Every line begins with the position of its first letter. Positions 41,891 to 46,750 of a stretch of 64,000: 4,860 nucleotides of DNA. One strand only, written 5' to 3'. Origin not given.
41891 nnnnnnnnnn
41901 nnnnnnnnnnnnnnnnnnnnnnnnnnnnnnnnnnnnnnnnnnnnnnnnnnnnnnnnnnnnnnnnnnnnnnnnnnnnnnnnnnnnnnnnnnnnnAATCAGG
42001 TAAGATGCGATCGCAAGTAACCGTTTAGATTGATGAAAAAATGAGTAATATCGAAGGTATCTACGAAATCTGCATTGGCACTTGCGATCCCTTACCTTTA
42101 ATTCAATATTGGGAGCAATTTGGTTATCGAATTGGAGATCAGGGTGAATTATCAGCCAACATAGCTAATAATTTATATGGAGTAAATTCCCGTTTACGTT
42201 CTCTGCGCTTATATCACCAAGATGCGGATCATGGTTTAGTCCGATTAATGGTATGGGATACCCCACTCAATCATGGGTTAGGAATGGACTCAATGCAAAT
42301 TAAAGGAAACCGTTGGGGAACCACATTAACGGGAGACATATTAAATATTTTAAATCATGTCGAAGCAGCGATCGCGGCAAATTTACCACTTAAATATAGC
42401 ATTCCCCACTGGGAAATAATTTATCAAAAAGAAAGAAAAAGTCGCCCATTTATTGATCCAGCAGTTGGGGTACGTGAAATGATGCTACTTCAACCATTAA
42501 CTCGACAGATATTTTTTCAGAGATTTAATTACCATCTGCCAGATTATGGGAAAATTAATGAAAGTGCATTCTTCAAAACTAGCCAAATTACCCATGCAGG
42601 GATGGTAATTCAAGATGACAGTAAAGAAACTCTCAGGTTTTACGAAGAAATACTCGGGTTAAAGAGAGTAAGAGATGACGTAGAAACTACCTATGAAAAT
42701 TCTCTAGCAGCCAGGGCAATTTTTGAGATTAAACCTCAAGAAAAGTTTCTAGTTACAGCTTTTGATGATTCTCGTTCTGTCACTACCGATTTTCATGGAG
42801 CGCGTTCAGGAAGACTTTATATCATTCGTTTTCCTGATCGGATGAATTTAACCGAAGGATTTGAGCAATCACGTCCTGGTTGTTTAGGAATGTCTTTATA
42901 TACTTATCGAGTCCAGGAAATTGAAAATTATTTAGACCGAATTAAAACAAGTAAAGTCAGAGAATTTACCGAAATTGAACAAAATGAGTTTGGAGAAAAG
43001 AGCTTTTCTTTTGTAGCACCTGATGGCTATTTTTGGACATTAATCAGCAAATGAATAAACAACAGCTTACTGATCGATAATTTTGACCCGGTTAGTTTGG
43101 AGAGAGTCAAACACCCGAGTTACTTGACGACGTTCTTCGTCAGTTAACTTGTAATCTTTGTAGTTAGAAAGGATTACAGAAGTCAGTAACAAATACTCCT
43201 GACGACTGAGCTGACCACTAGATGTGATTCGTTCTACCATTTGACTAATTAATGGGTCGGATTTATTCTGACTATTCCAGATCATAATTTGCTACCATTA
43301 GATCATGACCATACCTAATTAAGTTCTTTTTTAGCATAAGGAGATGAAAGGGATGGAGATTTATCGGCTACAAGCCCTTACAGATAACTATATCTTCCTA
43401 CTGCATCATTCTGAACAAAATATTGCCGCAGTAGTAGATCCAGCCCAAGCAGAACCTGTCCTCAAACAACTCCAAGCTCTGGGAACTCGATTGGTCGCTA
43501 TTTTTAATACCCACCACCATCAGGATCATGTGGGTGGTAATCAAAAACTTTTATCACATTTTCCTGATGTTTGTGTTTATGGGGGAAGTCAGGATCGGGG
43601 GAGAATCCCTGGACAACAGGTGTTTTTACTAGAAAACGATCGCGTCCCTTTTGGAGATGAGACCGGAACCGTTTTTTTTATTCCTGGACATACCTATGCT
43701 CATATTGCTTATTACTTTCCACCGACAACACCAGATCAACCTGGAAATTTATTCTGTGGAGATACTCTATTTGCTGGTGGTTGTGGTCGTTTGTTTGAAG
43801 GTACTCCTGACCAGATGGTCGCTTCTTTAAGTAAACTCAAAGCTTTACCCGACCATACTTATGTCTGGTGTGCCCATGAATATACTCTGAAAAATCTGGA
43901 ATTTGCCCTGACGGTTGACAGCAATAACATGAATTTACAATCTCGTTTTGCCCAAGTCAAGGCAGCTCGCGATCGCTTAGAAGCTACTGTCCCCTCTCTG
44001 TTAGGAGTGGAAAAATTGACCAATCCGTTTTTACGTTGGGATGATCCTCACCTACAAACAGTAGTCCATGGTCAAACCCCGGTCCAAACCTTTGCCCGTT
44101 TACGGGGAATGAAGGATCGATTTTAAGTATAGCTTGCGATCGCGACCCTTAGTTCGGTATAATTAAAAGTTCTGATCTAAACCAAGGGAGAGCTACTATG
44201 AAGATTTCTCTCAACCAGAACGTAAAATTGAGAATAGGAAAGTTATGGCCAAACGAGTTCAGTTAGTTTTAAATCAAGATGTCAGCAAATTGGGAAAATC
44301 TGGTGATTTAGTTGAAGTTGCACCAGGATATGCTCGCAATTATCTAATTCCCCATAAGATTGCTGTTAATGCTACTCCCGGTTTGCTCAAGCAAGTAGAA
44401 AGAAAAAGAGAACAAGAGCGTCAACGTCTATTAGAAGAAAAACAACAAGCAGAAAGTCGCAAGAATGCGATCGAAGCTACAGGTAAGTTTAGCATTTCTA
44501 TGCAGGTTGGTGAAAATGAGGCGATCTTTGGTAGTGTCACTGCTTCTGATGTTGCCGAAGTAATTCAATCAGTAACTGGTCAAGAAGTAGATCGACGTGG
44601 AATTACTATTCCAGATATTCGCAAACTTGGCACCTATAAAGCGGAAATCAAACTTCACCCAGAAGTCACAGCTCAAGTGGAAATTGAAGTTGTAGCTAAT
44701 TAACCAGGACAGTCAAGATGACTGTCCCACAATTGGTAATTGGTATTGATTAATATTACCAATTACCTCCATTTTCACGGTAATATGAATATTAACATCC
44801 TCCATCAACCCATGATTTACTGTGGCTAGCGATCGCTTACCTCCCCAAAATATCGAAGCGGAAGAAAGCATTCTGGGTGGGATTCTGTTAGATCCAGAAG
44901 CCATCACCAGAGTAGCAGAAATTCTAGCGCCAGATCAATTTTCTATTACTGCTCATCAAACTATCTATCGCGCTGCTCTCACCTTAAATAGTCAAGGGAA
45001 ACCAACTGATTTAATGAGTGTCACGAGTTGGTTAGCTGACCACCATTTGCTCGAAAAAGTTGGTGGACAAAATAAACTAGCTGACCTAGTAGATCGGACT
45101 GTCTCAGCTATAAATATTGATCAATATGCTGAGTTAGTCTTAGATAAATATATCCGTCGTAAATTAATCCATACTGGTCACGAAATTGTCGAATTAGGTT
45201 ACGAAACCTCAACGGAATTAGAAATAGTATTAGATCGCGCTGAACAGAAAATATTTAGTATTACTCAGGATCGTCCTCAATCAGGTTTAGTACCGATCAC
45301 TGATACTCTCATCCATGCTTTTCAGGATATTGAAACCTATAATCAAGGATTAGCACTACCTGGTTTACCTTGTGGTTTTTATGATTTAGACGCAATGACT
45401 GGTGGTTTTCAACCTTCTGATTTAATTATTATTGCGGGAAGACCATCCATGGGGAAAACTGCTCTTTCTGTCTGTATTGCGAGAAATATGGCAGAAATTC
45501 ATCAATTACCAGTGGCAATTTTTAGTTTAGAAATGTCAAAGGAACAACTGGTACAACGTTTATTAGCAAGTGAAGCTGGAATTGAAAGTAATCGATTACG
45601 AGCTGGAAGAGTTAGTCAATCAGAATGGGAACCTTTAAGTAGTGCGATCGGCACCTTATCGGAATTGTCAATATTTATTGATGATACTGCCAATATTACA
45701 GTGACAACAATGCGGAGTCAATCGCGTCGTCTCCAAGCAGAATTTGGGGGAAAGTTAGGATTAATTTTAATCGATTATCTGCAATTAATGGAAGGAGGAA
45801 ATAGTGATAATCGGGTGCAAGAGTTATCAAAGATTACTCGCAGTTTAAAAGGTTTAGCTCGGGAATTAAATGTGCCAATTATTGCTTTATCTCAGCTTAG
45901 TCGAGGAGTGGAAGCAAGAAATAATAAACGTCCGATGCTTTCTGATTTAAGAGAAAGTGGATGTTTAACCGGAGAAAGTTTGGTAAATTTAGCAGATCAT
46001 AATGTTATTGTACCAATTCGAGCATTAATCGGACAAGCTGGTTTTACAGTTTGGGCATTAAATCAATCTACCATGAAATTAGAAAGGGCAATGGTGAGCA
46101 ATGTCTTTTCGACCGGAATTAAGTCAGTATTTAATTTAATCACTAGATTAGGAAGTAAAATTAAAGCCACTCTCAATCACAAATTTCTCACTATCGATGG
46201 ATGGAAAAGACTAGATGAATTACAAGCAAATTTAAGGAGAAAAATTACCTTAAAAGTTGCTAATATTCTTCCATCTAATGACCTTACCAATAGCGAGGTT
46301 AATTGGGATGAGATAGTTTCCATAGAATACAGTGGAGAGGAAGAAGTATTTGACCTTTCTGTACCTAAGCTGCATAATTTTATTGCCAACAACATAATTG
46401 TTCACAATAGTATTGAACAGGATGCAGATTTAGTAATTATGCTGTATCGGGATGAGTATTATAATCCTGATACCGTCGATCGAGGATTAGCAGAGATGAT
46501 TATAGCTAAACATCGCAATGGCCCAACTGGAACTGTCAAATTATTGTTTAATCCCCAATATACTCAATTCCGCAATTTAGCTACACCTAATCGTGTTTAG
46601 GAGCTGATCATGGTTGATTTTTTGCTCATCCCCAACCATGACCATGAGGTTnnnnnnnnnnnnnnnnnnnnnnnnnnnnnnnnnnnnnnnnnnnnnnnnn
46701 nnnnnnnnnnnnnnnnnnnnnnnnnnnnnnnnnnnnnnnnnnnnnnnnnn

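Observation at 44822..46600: DnaB mini-intein at the classic cyanobacterial insertion site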

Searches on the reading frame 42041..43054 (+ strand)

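Call 23: search_protein_families(library=pfam, proteins=[window:42041-43054:+], max_evalue=0.00001)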
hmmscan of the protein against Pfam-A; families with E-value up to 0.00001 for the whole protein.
window:42041-43054:+ (337 aa): 1 family
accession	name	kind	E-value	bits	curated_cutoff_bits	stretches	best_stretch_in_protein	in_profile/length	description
PF00903.31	Glyoxalase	-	4.6e-06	27.5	20.6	1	185-332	4-119/121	Glyoxalase/Bleomycin resistance protein/Dioxygenase superfamily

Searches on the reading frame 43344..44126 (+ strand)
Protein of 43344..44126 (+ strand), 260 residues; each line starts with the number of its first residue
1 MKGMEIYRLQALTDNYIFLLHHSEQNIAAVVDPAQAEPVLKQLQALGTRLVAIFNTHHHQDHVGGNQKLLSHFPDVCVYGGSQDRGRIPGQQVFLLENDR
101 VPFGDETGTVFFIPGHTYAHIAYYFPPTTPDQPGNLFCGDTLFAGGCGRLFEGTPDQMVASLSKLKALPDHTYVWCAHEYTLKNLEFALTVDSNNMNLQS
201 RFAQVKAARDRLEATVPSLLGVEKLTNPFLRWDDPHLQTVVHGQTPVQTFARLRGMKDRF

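Call 23: search_protein_families(library=pfam, proteins=[window:43344-44126:+], max_evalue=0.00001)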
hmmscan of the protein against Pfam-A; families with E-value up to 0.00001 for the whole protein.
window:43344-44126:+ (260 aa): 2 families
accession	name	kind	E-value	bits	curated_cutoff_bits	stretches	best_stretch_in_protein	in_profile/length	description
PF16123.11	HAGH_C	-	2e-27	95.8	25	1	179-260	1-83/83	Hydroxyacylglutathione hydrolase C-terminus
PF00753.33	Lactamase_B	-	3.7e-15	56.8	22.7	1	30-178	19-196/196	Metallo-beta-lactamase superfamily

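Call 43: find_encoding_contigs(protein=window:43344-44126:+, flank=1000, max_places=10)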
Protein window:43344-44126:+ (260 aa): no gene with exactly this product is on record in the collection.

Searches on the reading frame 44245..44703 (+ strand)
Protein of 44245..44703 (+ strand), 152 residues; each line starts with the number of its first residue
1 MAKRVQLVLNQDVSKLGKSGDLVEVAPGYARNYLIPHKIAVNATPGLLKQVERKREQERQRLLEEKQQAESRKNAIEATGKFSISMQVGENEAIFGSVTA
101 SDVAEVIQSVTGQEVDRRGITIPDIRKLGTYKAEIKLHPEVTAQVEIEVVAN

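Call 44: find_encoding_contigs(protein=window:44245-44703:+, flank=1000, max_places=10)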
Protein window:44245-44703:+ (152 aa): no gene with exactly this product is on record in the collection.

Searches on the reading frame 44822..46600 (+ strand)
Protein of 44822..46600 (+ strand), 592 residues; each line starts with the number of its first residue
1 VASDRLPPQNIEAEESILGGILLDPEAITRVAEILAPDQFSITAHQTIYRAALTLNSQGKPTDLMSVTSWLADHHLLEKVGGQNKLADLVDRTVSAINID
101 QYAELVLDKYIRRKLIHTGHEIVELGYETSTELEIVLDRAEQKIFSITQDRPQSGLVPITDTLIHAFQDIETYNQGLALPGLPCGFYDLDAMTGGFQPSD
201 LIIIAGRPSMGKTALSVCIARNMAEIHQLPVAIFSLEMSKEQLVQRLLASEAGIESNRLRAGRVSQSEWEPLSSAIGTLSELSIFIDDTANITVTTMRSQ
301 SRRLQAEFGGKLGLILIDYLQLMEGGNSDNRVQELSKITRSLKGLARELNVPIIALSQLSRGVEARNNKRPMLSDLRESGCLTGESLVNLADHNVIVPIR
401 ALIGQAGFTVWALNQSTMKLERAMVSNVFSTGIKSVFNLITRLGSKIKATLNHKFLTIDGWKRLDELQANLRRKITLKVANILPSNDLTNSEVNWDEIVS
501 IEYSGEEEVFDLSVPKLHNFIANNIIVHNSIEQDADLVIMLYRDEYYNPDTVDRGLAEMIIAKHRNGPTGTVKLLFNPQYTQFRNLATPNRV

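Call 4: search_protein_families(library=pfam, proteins=[window:44822-46600:+], max_evalue=1)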
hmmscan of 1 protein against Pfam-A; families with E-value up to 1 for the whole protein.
window:44822-46600:+ (592 aa): 11 families
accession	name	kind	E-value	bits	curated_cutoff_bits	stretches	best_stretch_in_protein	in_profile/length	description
PF03796.21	DnaB_C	-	1.3e-105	352.9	27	1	181-585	1-255/255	DnaB-like helicase C terminal domain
PF00772.26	DnaB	-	3.1e-31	107.9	23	1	7-107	2-102/103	DnaB-like helicase N terminal domain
PF14890.11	Intein_splicing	-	2.6e-29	102.5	35.8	1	389-529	2-155/155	Intein splicing domain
PF13481.12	AAA_25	-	1.7e-09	38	27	1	198-358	32-189/195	AAA domain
PF06745.19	ATPase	-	8.3e-06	25.8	26.6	1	185-248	4-68/231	KaiC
PF06068.19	TIP49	-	0.003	17.2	23.8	1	202-247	53-102/347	TIP49 P-loop domain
PF20720.3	nSTAND3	-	0.04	14.1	27.2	1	201-237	19-55/155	Novel STAND NTPase 3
PF05496.18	RuvB_N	-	0.088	13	27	1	198-224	32-58/159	Holliday junction DNA helicase RuvB P-loop domain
PF13191.12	AAA_16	-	0.11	13.5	32.6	1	198-289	24-141/167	AAA ATPase domain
PF08433.16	KTI12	-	0.16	11.9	22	1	201-240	3-41/271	Chromatin associated protein KTI12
PF14623.11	Vint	-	0.2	11.9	27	1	380-466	1-75/166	Hint-domain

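Call 5: search_protein_families(library=ncbifam, proteins=[window:44822-46600:+], max_evalue=0.1)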
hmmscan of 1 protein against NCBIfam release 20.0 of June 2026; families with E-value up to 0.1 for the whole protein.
window:44822-46600:+ (592 aa): 35 families (the best 25 are shown)
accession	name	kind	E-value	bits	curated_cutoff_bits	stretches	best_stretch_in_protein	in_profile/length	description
NF005852.0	PRK07773.1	equivalog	2e-258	860.2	780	2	3-469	20-486/886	replicative DNA helicase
TIGR00665.1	DnaB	equivalog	1.6e-200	666.5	385.25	1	6-587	1-434/435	replicative DNA helicase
NF004384.0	PRK05748.1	equivalog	1e-160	535.3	525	2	2-382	5-387/452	replicative DNA helicase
NF004109.0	PRK05595.1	equivalog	7.6e-133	443.4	737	2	8-383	9-384/444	replicative DNA helicase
NF006443.0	PRK08760.1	equivalog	9.2e-128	426.5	741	2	4-383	30-412/476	replicative DNA helicase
NF040583.1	dnaB_SPI-7_type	exception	1.8e-126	422.8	655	2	9-384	3-381/434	SPI-7-type island replicative DNA helicase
TIGR03600.1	phage_DnaB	exception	1.1e-125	420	498.65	2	10-382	1-376/421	phage replicative helicase, DnaB family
NF006606.0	PRK09165.1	equivalog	7.1e-125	417.4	540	2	5-382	19-415/497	replicative DNA helicase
NF005424.0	PRK07004.1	equivalog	8.4e-125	416.9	834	2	3-385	11-399/460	replicative DNA helicase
NF005369.0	PRK06904.1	equivalog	3.4e-114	382.2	809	2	5-383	23-409/474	replicative DNA helicase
NF006458.0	PRK08840.1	equivalog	4.2e-113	378.5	884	2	5-384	18-403/464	replicative DNA helicase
NF005945.0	PRK08006.1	equivalog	1.7e-111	373.4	898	2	4-383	24-409/471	replicative DNA helicase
NF006306.0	PRK08506.1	equivalog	5.1e-106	355.1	596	3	9-382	5-374/472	replicative DNA helicase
NF004967.0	PRK06321.1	equivalog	3.8e-98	329.4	751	2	6-385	15-414/472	replicative DNA helicase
NF005240.0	PRK06749.1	subfamily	4e-91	305.9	686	2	9-383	4-373/428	replicative DNA helicase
TIGR01443.1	intein_Cterm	domain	2.5e-07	30.7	15.6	1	508-530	1-24/24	intein C-terminal splicing region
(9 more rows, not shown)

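Call 8: find_related_loci(query=window:44822-46597:+, collection=genome_contigs, flank=3000)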
Query window:44822-46597:+ (592 aa) in genome_contigs; peptide patterns used: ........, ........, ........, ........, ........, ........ (x = any residue, [..] = any of these).
600 stretches matched a pattern (row limit reached: there are more); 580 encode a relative of the query (tblastn E <= 1e-3); the best 80 are kept; 80 distinct loci.
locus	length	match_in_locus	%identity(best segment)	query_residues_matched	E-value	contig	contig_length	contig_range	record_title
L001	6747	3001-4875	70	2-590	0e+0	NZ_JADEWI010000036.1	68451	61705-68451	Nostoc sp. LEGE 06077 NODE_72_length_68451_cov_20.7192, whole genome shotgun sequence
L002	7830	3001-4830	70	4-591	0e+0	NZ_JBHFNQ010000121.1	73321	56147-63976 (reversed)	Floridaenema aerugineum BLCC-F46 bin1.fa-121, whole genome shotgun sequence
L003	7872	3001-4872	69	2-586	0e+0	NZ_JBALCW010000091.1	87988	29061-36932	MAG: Nostoc sp. isolate P12578 bin 22 NODE_59_length_87988_cov_77.829213, whole genome shotgun sequence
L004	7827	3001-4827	68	3-588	0e+0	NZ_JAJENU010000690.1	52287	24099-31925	Lyngbya sp. CCY1209 NODE_8793_length_52287_cov_54.5702, whole genome shotgun sequence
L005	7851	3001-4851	69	1-591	0e+0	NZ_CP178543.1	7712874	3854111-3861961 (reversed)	Capilliphycus salinus ALCB114379 voucher ALCB 114379 chromosome, complete genome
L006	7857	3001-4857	69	2-590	0e+0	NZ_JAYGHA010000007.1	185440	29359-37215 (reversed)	Anabaena sp. UHCC 0451 scaffold00007__length=185440, whole genome shotgun sequence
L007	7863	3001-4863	68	2-586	0e+0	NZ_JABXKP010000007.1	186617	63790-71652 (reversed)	MAG: Nostoc sp. JL33 NODE_43_length_186617_cov_78.7013, whole genome shotgun sequence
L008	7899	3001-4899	67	5-586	0e+0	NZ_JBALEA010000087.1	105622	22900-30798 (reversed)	MAG: Nostoc sp. isolate P3068 bin 7 NODE_69_length_105622_cov_49.901466, whole genome shotgun sequence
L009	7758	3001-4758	70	2-587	0e+0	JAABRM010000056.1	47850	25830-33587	MAG: Oscillatoriales cyanobacterium isolate S07.Bin090 Scaffold_392, whole genome shotgun sequence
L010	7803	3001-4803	67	1-588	0e+0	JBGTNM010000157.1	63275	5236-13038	MAG: Microcystaceae cyanobacterium isolate JTS-RE388 k141_4276576, whole genome shotgun sequence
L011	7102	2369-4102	65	1-586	0e+0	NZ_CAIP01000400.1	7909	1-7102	Microcystis sp. T1-4, whole genome shotgun sequence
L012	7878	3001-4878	60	3-588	0e+0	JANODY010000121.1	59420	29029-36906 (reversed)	MAG: Cyanobacteria bacterium SOY_65_metabat_81 SOY_65_k141_2018665, whole genome shotgun sequence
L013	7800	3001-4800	62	3-588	0e+0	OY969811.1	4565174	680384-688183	MAG: uncultured cyanobacterium isolate MFD02832.bin.c.1 genome assembly, chromosome: 1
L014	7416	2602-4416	61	3-588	0e+0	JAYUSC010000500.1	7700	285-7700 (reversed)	MAG: Pseudanabaena sp. isolate GL117_DN_concoct_61 GL117_DN_concoct_61_499, whole genome shotgun sequence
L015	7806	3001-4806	62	2-588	0e+0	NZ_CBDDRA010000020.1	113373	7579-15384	Tumidithrix helvetica PCC 7403 NODE_0020, whole genome shotgun sequence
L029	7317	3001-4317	79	3-591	0e+0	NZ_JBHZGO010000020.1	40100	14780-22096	Coleofasciculus sp. H7-2 NODE_156_length_40100_cov_43.009857, whole genome shotgun sequence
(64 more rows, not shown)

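Call 11: find_encoding_contigs(protein=window:44822-46600:+, flank=3000, max_places=4)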
Protein window:44822-46600:+ (592 aa): 1 contig read that carries it; 1 place shown.
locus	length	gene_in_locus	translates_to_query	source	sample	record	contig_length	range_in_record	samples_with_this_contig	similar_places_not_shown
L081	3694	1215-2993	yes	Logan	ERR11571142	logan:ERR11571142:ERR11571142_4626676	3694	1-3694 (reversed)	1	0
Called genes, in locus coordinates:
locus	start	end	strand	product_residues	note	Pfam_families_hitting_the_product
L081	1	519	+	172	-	?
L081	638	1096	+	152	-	PF01281:Ribosomal_L9_N, PF03948:Ribosomal_L9_C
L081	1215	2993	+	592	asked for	PF00772:DnaB, PF03796:DnaB_C, PF06745:ATPase (faint), PF13481:AAA_25, PF14890:Intein_splicing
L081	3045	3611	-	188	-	PF00254:FKBP_C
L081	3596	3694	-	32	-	?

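Call 13: list_cluster_members(proteins=[window:44822-46597:+])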
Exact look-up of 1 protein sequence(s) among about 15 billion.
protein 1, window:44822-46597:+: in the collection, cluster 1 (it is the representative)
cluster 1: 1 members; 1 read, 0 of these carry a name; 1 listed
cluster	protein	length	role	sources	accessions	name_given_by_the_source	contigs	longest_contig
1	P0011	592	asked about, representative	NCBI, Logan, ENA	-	-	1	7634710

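Call 19: find_homologous_proteins(query=window:44822-46597:+, max_evalue=1e-30)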
Query window:44822-46597:+ (592 aa): 8000 proteins with E <= 1e-30 among 8000 candidates; the best 120 are listed.
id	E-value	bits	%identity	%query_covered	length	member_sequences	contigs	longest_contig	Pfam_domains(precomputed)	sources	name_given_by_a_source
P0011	0.0e+0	1302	100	100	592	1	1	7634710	PF06745.20,PF03796.22,PF00772.27,PF13481.13,PF14890.12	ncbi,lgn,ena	-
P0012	1.9e-292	989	71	66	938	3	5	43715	PF03796.22,PF14528.12,PF00772.27,PF13481.13,PF14890.12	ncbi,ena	-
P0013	1.9e-290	982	77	80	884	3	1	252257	PF03796.22,PF14528.12,PF00772.27,PF13481.13,PF14890.12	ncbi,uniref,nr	ncbi:replicative DNA helicase [Microcoleus sp. FACHB-672]|uniref:replicative DNA helicase n=1 Tax=Mi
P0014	1.5e-289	979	72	64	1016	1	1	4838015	PF03796.22,PF14528.12,PF00772.27,PF13481.13,PF14890.12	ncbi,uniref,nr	ncbi:replicative DNA helicase [Planktothrix agardhii]|uniref:replicative DNA helicase n=2 Tax=Plankt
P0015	1.7e-289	979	72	64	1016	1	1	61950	PF03796.22,PF14528.12,PF00772.27,PF13481.13,PF14890.12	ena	-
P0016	1.8e-289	979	72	64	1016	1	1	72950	PF03796.22,PF14528.12,PF00772.27,PF13481.13,PF14890.12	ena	-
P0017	1.8e-289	979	72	64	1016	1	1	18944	PF03796.22,PF14528.12,PF00772.27,PF13481.13,PF14890.12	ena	-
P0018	1.9e-289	979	72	64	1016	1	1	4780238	PF03796.22,PF14528.12,PF00772.27,PF13481.13,PF14890.12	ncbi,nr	ncbi:replicative DNA helicase [Planktothrix agardhii NIES-204]|nr:replicative DNA helicase [Planktot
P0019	1.9e-289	979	72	64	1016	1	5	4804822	PF03796.22,PF14528.12,PF00772.27,PF13481.13,PF14890.12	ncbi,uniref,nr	ncbi:replicative DNA helicase [Planktothrix agardhii 1029]|uniref:replicative DNA helicase n=1 Tax=P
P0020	1.9e-289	979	72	64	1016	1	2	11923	PF03796.22,PF14528.12,PF00772.27,PF13481.13,PF14890.12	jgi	-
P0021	2.0e-289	979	72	64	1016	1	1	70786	PF03796.22,PF14528.12,PF00772.27,PF13481.13,PF14890.12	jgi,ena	jgi:replicative DNA helicase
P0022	2.1e-289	979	72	64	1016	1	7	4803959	PF03796.22,PF14528.12,PF00772.27,PF13481.13,PF14890.12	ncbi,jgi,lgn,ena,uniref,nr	ncbi:replicative DNA helicase [Planktothrix agardhii]|jgi:replicative DNA helicase|uniref:replicativ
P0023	2.5e-289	979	72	64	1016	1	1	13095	PF03796.22,PF14528.12,PF00772.27,PF13481.13,PF14890.12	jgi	jgi:replicative DNA helicase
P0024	2.5e-289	979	72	64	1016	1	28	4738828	PF03796.22,PF14528.12,PF00772.27,PF13481.13,PF14890.12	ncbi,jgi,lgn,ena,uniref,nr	ncbi:replicative DNA helicase [Planktothrix agardhii]|jgi:replicative DNA helicase|uniref:Replicativ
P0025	2.5e-289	979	72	64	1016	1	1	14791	PF03796.22,PF14528.12,PF00772.27,PF13481.13,PF14890.12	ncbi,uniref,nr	ncbi:replicative DNA helicase [Planktothrix agardhii]|uniref:replicative DNA helicase n=1 Tax=Plankt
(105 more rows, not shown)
